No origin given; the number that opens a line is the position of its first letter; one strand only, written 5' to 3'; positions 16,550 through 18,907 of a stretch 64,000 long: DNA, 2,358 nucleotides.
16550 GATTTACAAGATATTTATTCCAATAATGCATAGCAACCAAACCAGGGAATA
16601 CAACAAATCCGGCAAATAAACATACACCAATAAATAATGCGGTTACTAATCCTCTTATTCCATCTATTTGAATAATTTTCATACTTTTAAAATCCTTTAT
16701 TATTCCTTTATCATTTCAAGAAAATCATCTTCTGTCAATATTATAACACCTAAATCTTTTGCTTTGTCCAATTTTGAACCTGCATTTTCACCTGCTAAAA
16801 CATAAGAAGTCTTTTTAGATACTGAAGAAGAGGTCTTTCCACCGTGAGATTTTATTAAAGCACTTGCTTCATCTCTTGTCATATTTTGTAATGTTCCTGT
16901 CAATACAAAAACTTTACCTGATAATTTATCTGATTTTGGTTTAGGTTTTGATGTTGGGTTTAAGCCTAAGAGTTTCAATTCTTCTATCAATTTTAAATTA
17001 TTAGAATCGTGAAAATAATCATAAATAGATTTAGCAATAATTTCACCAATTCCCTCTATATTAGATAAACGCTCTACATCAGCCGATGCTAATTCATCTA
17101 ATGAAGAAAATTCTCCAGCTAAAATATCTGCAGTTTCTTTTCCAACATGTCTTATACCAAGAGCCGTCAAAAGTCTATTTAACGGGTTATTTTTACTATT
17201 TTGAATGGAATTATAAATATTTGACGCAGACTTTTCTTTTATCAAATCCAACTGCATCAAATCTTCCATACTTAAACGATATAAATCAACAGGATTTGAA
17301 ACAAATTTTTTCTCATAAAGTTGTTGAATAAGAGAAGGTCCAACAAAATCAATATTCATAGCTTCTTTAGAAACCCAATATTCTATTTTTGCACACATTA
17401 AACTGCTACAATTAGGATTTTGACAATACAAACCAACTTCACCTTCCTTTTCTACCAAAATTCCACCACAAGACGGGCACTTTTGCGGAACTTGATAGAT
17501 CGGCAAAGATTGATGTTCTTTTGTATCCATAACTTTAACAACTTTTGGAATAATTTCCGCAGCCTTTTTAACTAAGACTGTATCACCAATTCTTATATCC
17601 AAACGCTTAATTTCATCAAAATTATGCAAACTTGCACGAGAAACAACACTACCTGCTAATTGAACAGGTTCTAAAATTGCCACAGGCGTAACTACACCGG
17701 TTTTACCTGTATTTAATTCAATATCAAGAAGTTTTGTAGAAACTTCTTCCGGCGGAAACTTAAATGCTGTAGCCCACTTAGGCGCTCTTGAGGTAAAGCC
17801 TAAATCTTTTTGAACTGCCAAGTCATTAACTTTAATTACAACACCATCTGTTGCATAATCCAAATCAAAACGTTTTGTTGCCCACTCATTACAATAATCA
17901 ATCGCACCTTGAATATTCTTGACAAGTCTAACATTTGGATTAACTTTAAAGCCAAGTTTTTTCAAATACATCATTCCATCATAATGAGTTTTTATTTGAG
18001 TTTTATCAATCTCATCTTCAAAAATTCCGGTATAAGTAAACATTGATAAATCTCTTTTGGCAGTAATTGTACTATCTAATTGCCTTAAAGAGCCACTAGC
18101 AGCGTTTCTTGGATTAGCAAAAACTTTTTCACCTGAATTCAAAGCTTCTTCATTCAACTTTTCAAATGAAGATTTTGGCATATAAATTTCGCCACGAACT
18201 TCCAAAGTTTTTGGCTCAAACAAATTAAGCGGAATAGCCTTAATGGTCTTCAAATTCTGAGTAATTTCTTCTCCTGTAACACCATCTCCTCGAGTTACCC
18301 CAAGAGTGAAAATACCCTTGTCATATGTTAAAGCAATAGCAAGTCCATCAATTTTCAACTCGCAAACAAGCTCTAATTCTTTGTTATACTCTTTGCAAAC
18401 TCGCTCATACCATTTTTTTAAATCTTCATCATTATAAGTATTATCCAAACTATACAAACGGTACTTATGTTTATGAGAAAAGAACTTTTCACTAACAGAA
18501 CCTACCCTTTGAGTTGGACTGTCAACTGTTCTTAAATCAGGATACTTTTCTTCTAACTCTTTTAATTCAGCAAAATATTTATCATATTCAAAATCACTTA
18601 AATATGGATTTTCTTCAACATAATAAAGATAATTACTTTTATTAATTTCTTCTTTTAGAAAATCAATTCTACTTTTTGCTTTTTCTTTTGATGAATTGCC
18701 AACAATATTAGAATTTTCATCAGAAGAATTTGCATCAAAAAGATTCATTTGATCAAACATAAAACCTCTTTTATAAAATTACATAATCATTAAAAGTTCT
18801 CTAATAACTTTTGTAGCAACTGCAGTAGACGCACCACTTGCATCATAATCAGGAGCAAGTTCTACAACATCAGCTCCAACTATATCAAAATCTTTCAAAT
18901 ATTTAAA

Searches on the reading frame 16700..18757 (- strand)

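Call 11: search_protein_families(library=ncbifam, proteins=[window:16700-18757:-], max_evalue=0.001)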
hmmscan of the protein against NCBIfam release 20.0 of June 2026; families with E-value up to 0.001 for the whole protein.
window:16700-18757:- (685 aa): 9 families
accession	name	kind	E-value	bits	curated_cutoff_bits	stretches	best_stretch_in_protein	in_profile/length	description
NF005932.1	PRK07956.1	equivalog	6.4e-254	844.4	369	1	30-683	2-664/664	NAD-dependent DNA ligase LigA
TIGR00575.1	dnlj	equivalog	3e-250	832.1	444.45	1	34-679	1-652/652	NAD-dependent DNA ligase LigA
NF010931.0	PRK14351.1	equivalog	2.2e-183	611.5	1051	1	15-685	20-684/692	NAD-dependent DNA ligase LigA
NF010930.0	PRK14350.1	equivalog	4.6e-134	448.2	652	1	26-682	4-664/669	NAD-dependent DNA ligase LigA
NF005987.0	PRK08097.1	equivalog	4.9e-57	193.7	498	1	20-597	23-555/562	NAD-dependent DNA ligase LigB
NF004844.0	PRK06195.1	equivalog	3.4e-13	49.7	373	1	508-684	115-307/309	DNA polymerase III subunit epsilon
NF010009.0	PRK13482.1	equivalog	1.1e-05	24.8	201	1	492-590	255-352/357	DNA integrity scanning diadenylate cyclase DisA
NF047932.1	antiphage_GapS2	exception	0.00014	22.1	330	1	618-675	128-188/189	anti-phage protein GapS2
NF010337.0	PRK13766.1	equivalog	0.00029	19.1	610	1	533-581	726-774/781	Hef nuclease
